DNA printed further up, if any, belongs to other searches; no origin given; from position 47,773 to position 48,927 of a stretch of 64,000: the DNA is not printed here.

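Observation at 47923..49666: SbnI/SerK-like free serine kinase translationally coupled to a CysM-like synthase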

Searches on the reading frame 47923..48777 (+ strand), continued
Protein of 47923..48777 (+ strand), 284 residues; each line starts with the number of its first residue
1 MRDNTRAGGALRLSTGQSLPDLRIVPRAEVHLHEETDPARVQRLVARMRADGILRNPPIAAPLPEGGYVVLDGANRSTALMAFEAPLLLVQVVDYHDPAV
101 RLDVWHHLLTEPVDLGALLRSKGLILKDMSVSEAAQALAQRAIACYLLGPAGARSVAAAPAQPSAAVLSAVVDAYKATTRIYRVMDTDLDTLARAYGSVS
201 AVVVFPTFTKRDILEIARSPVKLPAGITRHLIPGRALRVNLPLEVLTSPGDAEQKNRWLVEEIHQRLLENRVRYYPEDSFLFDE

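Call 30: search_solved_structures(query=A1, max_evalue=0.001, show_alignments=5)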
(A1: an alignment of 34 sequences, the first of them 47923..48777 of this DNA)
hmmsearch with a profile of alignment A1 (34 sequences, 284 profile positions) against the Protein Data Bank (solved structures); distinct sequences matched with E-value up to 0.001: 7.
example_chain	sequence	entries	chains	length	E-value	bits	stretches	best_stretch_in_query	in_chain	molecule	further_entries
5uje_A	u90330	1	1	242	2.7e-25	92.3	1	21-258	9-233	SbnI protein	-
6nr6_A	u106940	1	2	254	2.5e-23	85.9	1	18-282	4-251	Bifunctional transcriptional regulator/O-phospho-L-serine synthase SbnI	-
5ujd_A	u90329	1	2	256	3e-23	85.6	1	17-282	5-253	Siderophore biosynthesis protein SbnI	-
1vk1_A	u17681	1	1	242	1.9e-12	50.2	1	27-244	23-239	Conserved hypothetical protein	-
5x0b_A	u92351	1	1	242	1.7e-11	47.1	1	25-246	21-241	Free serine kinase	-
5x0j_A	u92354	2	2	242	1.1e-10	44.4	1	27-246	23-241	Free serine kinase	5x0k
5x0e_A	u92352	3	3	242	1.8e-10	43.7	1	29-246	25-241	Free serine kinase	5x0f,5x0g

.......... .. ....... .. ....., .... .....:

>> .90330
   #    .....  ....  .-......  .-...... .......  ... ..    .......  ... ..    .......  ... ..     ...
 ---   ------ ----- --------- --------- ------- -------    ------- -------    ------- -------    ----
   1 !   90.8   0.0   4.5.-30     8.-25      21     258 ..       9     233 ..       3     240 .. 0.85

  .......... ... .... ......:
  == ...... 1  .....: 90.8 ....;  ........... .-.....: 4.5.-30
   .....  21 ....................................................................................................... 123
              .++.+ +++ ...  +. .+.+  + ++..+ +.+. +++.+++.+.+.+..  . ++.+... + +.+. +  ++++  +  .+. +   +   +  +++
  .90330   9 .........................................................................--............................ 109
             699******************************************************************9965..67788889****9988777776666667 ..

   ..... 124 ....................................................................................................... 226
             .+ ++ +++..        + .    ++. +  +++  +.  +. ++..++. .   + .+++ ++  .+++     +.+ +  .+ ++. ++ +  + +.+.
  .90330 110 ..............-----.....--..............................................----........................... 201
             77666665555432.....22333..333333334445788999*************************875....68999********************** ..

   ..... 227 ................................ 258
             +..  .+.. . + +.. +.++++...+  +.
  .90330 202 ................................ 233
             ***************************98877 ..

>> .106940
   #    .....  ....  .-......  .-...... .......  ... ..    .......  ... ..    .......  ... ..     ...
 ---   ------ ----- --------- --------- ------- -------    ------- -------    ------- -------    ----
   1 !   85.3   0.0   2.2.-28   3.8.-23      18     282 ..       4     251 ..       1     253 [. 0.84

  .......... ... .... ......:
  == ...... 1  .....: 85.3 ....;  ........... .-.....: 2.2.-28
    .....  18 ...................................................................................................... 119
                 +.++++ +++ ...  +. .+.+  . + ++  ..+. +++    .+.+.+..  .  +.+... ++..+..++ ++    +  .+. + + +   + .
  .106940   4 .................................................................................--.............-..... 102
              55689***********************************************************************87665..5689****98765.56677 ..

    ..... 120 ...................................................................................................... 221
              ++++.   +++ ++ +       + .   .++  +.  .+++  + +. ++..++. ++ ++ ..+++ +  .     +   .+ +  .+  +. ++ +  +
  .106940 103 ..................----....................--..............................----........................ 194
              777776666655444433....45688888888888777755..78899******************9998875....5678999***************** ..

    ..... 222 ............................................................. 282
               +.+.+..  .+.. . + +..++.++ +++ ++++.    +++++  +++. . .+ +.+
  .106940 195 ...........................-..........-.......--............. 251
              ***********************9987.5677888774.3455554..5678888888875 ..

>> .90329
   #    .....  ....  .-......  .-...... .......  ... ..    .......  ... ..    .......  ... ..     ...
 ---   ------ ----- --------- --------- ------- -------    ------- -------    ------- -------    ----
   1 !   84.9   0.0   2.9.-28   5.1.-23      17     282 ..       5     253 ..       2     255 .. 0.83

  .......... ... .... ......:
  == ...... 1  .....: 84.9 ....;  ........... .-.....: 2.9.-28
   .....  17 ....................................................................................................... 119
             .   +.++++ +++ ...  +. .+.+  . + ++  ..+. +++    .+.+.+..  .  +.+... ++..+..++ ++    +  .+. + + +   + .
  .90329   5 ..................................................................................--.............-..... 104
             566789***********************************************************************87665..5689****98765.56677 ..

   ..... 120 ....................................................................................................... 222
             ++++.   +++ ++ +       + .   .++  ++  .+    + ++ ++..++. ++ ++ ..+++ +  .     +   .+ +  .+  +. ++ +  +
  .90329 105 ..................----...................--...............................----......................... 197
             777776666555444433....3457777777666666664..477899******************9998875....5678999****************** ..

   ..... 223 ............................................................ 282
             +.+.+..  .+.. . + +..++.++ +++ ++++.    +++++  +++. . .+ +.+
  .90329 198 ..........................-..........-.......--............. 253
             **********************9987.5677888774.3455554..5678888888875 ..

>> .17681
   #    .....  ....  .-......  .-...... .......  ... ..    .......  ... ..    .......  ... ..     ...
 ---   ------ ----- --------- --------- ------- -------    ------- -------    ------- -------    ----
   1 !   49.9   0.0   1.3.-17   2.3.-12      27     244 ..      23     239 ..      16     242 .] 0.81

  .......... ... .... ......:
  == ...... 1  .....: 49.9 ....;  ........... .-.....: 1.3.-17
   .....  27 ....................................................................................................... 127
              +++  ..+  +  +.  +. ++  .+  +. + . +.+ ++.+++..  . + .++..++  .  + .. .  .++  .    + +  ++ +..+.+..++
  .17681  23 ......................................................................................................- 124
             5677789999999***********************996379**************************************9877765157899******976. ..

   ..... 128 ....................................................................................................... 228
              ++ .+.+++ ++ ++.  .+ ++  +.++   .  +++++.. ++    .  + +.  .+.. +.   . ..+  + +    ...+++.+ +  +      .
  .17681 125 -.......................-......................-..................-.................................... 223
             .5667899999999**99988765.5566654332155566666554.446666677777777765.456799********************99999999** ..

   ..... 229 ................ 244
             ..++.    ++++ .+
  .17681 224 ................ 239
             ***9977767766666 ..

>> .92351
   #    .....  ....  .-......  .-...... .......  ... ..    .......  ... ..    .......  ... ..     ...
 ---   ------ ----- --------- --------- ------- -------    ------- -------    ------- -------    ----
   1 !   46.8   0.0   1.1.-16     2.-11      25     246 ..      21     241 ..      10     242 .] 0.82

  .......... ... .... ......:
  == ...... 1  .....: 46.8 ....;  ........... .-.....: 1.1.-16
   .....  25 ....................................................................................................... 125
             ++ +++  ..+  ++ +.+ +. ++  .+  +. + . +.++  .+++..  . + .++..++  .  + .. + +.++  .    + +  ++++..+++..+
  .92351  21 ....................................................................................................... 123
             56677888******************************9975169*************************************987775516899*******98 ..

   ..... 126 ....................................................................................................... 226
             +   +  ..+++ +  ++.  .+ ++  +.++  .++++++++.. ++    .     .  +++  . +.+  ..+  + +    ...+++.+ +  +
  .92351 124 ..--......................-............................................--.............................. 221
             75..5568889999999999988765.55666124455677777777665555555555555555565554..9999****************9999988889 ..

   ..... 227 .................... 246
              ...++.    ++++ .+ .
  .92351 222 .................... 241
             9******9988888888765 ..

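Call 40: search_protein_families(library=ncbifam, proteins=[L065:6465-7829:+, L065:5337-6344:+, L065:9247-10968:+, L065:3149-4321:+, L061:6197-7810:-, L074:6881-7786:-, L073:671-1078:+, L075:3296-4711:+, P0182, P0156], max_evalue=0.00001)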
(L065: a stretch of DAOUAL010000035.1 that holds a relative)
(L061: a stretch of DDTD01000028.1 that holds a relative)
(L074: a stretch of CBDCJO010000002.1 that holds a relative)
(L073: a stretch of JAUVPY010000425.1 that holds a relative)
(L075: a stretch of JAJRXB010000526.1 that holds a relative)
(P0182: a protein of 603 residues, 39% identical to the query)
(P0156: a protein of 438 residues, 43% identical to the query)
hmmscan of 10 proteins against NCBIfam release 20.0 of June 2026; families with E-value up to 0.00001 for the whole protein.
L065:6465-7829:+ (454 aa): 19 families
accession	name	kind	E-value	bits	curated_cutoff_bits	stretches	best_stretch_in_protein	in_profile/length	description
NF009057.0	PRK12391.1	equivalog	8.4e-224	743.1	366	1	2-442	2-440/441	TrpB-like pyridoxal phosphate-dependent enzyme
TIGR01415.1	trpB_rel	hypoth_equivalog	2.9e-194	645.6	518.85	1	13-429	1-417/419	TrpB-like pyridoxal phosphate-dependent enzyme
NF010376.0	PRK13803.1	equivalog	3.4e-50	171.5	819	1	77-429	258-596/600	bifunctional phosphoribosylanthranilate isomerase/tryptophan synthase subunit beta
TIGR00263.1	trpB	equivalog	5.4e-50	170.6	392.45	1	77-422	48-379/385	tryptophan synthase subunit beta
NF010375.0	PRK13802.1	equivalog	1.4e-34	119.3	1386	1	76-423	323-668/695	bifunctional indole-3-glycerol phosphate synthase/tryptophan synthase subunit beta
NF006390.0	PRK08639.1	equivalog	1.9e-16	60.1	421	1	65-422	11-318/418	threonine ammonia-lyase IlvA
TIGR02079.1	THD1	equivalog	1e-14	54.2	440.55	1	70-404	7-295/410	threonine ammonia-lyase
NF004996.0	PRK06381.1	equivalog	2.9e-14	52.8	266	1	79-185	15-116/319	threonine synthase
NF006094.0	PRK08246.1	subfamily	3.6e-13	49.6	331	1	71-305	15-210/310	serine/threonine dehydratase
NF006050.0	PRK08197.1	equivalog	2.1e-10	40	303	0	242-414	218-379/406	threonine synthase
NF005292.0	PRK06815.1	equivalog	4e-10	39.2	371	1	71-304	13-213/320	threonine/serine dehydratase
TIGR01136.1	cysKM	subfamily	2.1e-09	37.2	344.15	1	80-332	8-224/299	cysteine synthase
TIGR01139.1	cysK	equivalog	3.5e-09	36.3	350.95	1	81-410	9-283/298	cysteine synthase A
NF045641.2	BHydaspDhtseBhcB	equivalog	3.4e-08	33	550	1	80-299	21-207/312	beta-hydroxyaspartate dehydratase BhcB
NF005147.0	PRK06608.1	equivalog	3.6e-08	32.6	380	1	69-190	14-131/339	serine/threonine dehydratase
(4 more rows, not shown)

L065:5337-6344:+ (335 aa): 11 families
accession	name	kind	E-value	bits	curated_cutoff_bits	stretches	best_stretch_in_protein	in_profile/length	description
NF008922.0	PRK12283.1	equivalog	8.4e-94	314.7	572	2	2-173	2-172/400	tryptophan--tRNA ligase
TIGR00233.1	trpS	equivalog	7.5e-89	298.3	176.75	1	3-329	2-328/328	tryptophan--tRNA ligase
NF009207.0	PRK12556.1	equivalog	9.4e-69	231.8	479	1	3-329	3-331/332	tryptophan--tRNA ligase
NF008923.0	PRK12284.1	equivalog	1.4e-62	211.9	597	1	4-331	3-333/431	tryptophan--tRNA ligase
NF008927.0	PRK12285.1-4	equivalog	5e-30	104.8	478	1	5-292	75-360/385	tryptophan--tRNA ligase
NF008925.0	PRK12285.1-2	equivalog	2.9e-27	95.6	451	1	5-293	64-352/365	tryptophan--tRNA ligase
NF006330.0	PRK08560.1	equivalog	4.1e-24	85.2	220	1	8-291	37-328/342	tyrosine--tRNA ligase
NF008924.0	PRK12285.1-1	equivalog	8.2e-21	74.7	644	1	6-292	76-356/381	tryptophan--tRNA ligase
NF008926.0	PRK12285.1-3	equivalog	1.4e-15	57.1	320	1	5-170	67-230/429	tryptophan--tRNA ligase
TIGR00234.1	tyrS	equivalog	8.3e-14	51.5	113.8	1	5-217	37-253/406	tyrosine--tRNA ligase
NF008928.0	PRK12285.1-5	equivalog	5.3e-11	41.7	891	1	6-171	95-255/530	tryptophan--tRNA ligase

L065:9247-10968:+ (573 aa): 1 family
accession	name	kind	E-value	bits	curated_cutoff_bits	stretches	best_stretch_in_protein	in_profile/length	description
TIGR02170.1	thyX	equivalog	7e-14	51.9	87.9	1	457-541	120-209/211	FAD-dependent thymidylate synthase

L065:3149-4321:+ (390 aa): 0 families

L061:6197-7810:- (537 aa): 6 families
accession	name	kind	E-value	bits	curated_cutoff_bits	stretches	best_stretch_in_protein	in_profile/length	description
NF006820.0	PRK09344.1-2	subfamily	9.9e-250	829.6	636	1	28-537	7-514/529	phosphoenolpyruvate carboxykinase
NF006822.0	PRK09344.1-4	equivalog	3.6e-234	778.2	806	1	26-537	9-518/537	phosphoenolpyruvate carboxykinase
TIGR00224.1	pckA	equivalog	4.3e-214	712.3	590.05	1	25-536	5-517/532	phosphoenolpyruvate carboxykinase (ATP)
NF006823.0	PRK09344.1-5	equivalog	2.4e-192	640.1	815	1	40-537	7-501/513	phosphoenolpyruvate carboxykinase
NF006819.0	PRK09344.1-1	subfamily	2e-191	637.5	745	1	23-536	4-522/538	phosphoenolpyruvate carboxykinase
NF006821.0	PRK09344.1-3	subfamily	8.1e-145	483.4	369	1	39-537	19-511/525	phosphoenolpyruvate carboxykinase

L074:6881-7786:- (301 aa): 7 families
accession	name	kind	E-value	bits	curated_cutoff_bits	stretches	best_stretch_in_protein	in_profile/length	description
TIGR00674.1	dapA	equivalog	1.1e-67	227.9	206.15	1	10-291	2-283/286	4-hydroxy-tetrahydrodipicolinate synthase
TIGR02313.1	HpaI-NOT-DapA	exception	1.6e-56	191.3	396.7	1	8-296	2-291/294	2,4-dihydroxyhept-2-ene-1,7-dioic acid aldolase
NF002958.0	PRK03620.1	subfamily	3.4e-40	137.7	278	1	5-292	9-297/307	5-dehydro-4-deoxyglucarate dehydratase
NF040954.1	Arch_KDGaldase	equivalog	4.5e-40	137.8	390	1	10-289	3-276/288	bifunctional 2-dehydro-3-deoxy-phosphogluconate/2-dehydro-3-deoxy-6-phosphogalactonate aldolase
NF003164.0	PRK04147.1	equivalog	1e-38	133.3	281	1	5-290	2-286/294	N-acetylneuraminate lyase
TIGR03249.1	KdgD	equivalog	9.1e-35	120.2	373.95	1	4-291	6-295/299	5-dehydro-4-deoxyglucarate dehydratase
TIGR00683.1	nanA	equivalog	3.3e-33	115.3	382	1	7-244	1-237/293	N-acetylneuraminate lyase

L073:671-1078:+ (135 aa): 4 families
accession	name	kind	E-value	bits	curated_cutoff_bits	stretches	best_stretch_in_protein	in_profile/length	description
TIGR01994.1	SUF_scaf_2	equivalog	5.9e-31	107.3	92.5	1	4-91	2-88/137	Fe-S cluster assembly sulfur transfer protein SufU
TIGR03419.1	NifU_clost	equivalog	5.2e-27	94.7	187.9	1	7-119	1-111/121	Fe-S cluster assembly scaffold protein NifU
TIGR01999.1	iscU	equivalog_domain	1.4e-25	89.8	192.4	1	7-120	1-115/124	Fe-S cluster assembly scaffold IscU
TIGR02000.1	NifU_proper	equivalog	1.3e-20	74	273.3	1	7-125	4-122/290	Fe-S cluster assembly protein NifU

L075:3296-4711:+ (471 aa): 5 families
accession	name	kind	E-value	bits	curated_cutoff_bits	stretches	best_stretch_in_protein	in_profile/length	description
TIGR01980.1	sufB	equivalog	4.3e-94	315.7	346.4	1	20-449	21-436/448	Fe-S cluster assembly protein SufB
TIGR01981.1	sufD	equivalog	1.5e-76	257.3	222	1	170-458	3-275/275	Fe-S cluster assembly protein SufD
NF008773.0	PRK11814.1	equivalog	2.7e-63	214.2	717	1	14-454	31-468/484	Fe-S cluster assembly protein SufB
NF052511.1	SUF_like_SmsB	exception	2.8e-41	141.9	650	1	24-452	16-428/445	SUF-like minimal system protein SmsB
NF008194.0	PRK10948.1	equivalog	7e-36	124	489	1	296-466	248-418/423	Fe-S cluster assembly protein SufD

P0182 (603 aa): 23 families
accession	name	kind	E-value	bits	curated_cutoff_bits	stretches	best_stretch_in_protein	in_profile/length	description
TIGR01327.1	PGDH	equivalog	5.6e-114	381.8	454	1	5-309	1-307/525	phosphoglycerate dehydrogenase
NF009714.1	PRK13243.1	equivalog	8.3e-73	245.6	455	1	5-309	4-319/332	glyoxylate reductase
NF008759.0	PRK11790.1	equivalog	2.2e-68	230.8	404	1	5-307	13-321/410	phosphoglycerate dehydrogenase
NF005069.0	PRK06487.1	equivalog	1.4e-59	201.7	448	1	15-300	22-308/320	2-hydroxyacid dehydrogenase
NF011938.0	PRK15409.1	equivalog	4e-57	193.7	492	1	10-305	9-311/324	glyoxylate/hydroxypyruvate reductase GhrB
NF006263.0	PRK08410.1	equivalog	2.5e-44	151.9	389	1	8-293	7-297/311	D-2-hydroxyacid dehydrogenase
NF005750.0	PRK07574.1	equivalog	9.8e-42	143.4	329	1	55-292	104-346/386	NAD-dependent formate dehydrogenase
NF041369.1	Dhydh_Halo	equivalog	6.2e-41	140.6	400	1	51-292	41-284/305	D-2-hydroxyacid dehydrogenase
NF005387.0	PRK06932.1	equivalog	1.4e-39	136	492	1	46-280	46-287/314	2-hydroxyacid dehydrogenase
NF000492.1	vanH_gen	exception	4.5e-37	127.8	540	1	48-258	47-252/312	D-lactate dehydrogenase VanH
NF001309.0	PRK00257.1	equivalog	2.5e-33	115.6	434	1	38-279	32-254/379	4-phosphoerythronate dehydrogenase PdxB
NF005027.0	PRK06436.1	equivalog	7.2e-32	110.7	261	1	53-296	37-272/303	2-hydroxyacid dehydrogenase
NF006374.0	PRK08605.1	subfamily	1.9e-30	106.1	356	1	22-262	24-267/332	D-lactate dehydrogenase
NF000112.1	vanH-Amyco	exception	5.4e-30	104.8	625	1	51-258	79-281/348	VanH-AOV family D-lactate dehydrogenase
NF000004.1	vanH-D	exception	4e-29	101.8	550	1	67-259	74-259/323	D-lactate dehydrogenase VanH-D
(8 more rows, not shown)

P0156 (438 aa): 3 families
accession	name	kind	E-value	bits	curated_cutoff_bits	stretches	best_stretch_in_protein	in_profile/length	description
NF041370.1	desamp_Halo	equivalog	6.2e-32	110.3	130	1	25-145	1-123/133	desampylase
NF033589.0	staphy_B_SbnI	equivalog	7e-20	71.5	350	2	169-258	8-94/254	bifunctional transcriptional regulator/O-phospho-L-serine synthase SbnI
NF053625.1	SerKinSerKArch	equivalog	2.2e-11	43.4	380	1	172-260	19-107/244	ADP-dependent L-serine kinase SerK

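Call 63: find_encoding_contigs(protein=P0156, flank=6000, max_places=3)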
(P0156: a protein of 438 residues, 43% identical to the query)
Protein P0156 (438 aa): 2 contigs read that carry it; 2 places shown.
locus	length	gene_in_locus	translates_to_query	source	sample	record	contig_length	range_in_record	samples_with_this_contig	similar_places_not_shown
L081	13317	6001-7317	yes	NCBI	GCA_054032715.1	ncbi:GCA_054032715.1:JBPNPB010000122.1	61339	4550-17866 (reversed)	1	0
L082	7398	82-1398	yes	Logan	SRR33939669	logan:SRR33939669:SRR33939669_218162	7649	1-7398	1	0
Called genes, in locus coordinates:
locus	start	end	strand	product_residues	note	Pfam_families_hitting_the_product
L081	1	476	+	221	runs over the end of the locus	PF00072:Response_reg, PF13384:HTH_23 (faint), PF08281:Sigma70_r4_2, PF00196:GerE, PF04545:Sigma70_r4 (weak)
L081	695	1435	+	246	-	PF13187:Fer4_9 (faint), PF13247:Fer4_11, PF12838:Fer4_7 (weak), PF12797:Fer4_2 (weak), PF12837:Fer4_6 (weak), PF13237:Fer4_10, PF00037:Fer4 (weak), PF13247:Fer4_11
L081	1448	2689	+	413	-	PF03916:NrfD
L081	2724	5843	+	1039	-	PF04879:Molybdop_Fe4S4 (weak), PF00384:Molybdopterin, PF01568:Molydop_binding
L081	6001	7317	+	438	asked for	PF14464:Prok-JAB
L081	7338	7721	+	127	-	PF00072:Response_reg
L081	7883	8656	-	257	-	PF00106:adh_short, PF08659:KR, PF13561:adh_short_C2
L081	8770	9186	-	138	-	-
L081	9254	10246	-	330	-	PF02881:SRP54_N, PF25199:nSTAND_NTPase5 (weak), PF13191:AAA_16 (weak), PF00448:SRP54, PF13604:AAA_30 (weak)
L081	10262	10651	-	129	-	PF09723:Zn_ribbon_8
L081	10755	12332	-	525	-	PF03853:YjeF_N, PF01256:Carb_kinase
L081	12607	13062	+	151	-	PF02830:V4R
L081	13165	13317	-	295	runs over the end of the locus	PF02588:YitT_membrane, PF10035:DUF2179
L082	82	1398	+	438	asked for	PF14464:Prok-JAB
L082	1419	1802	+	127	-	PF00072:Response_reg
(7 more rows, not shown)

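Call 64: find_encoding_contigs(protein=P0182, flank=6000, max_places=3)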
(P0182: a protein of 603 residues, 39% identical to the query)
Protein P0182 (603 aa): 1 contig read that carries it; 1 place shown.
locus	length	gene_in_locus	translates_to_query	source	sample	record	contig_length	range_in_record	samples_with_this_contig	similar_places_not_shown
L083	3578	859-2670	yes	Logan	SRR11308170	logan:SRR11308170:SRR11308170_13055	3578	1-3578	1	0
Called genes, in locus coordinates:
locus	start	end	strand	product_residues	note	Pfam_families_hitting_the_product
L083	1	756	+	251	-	?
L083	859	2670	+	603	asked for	PF00389:2-Hacid_dh, PF02826:2-Hacid_dh_C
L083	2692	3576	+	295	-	?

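Call 65: search_protein_families(library=pfam, proteins=[L083:1-756:+, L083:2692-3576:+], max_evalue=0.001)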
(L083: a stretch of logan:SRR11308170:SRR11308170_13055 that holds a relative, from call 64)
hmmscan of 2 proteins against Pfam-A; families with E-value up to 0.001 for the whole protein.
L083:1-756:+ (251 aa): 1 family
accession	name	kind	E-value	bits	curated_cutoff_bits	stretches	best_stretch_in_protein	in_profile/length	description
PF00291.31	PALP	-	3.4e-17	63.2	35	1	28-211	136-295/295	Pyridoxal-phosphate dependent enzyme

L083:2692-3576:+ (295 aa): 1 family
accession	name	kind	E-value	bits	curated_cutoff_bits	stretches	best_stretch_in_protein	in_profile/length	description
PF01855.24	POR_N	-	2.8e-15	57.2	27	1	14-177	2-167/231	Pyruvate flavodoxin/ferredoxin oxidoreductase, thiamine diP-bdg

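Call 66: find_encoding_contigs(protein=P0257, flank=6000, max_places=2)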
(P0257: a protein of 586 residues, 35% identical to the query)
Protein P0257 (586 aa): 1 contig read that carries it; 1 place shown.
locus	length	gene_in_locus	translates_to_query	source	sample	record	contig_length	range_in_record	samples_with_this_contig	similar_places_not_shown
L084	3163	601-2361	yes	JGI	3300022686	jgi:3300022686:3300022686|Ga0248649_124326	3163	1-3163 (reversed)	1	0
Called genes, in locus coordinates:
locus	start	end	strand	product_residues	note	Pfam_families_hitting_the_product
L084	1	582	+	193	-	?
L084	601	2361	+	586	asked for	PF00389:2-Hacid_dh, PF02826:2-Hacid_dh_C, PF07991:KARI_N (weak), PF03807:F420_oxidored (faint)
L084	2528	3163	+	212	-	?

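Call 67: find_encoding_contigs(protein=P0250, flank=6000, max_places=2)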
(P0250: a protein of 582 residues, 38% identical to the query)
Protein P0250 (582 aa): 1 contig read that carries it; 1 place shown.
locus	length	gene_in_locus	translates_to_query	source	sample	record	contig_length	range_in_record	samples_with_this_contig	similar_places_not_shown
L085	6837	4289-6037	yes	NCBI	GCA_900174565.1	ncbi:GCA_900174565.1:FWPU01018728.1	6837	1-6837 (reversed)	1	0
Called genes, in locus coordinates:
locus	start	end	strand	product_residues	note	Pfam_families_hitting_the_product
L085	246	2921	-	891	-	PF00512:HisKA, PF02518:HATPase_c, PF23198:PDE8A_N (faint), PF00072:Response_reg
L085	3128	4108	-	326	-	PF00701:DHDPS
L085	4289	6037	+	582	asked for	PF00389:2-Hacid_dh, PF02826:2-Hacid_dh_C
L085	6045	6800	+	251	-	PF14451:Ub-Mut7C, PF01927:Mut7-C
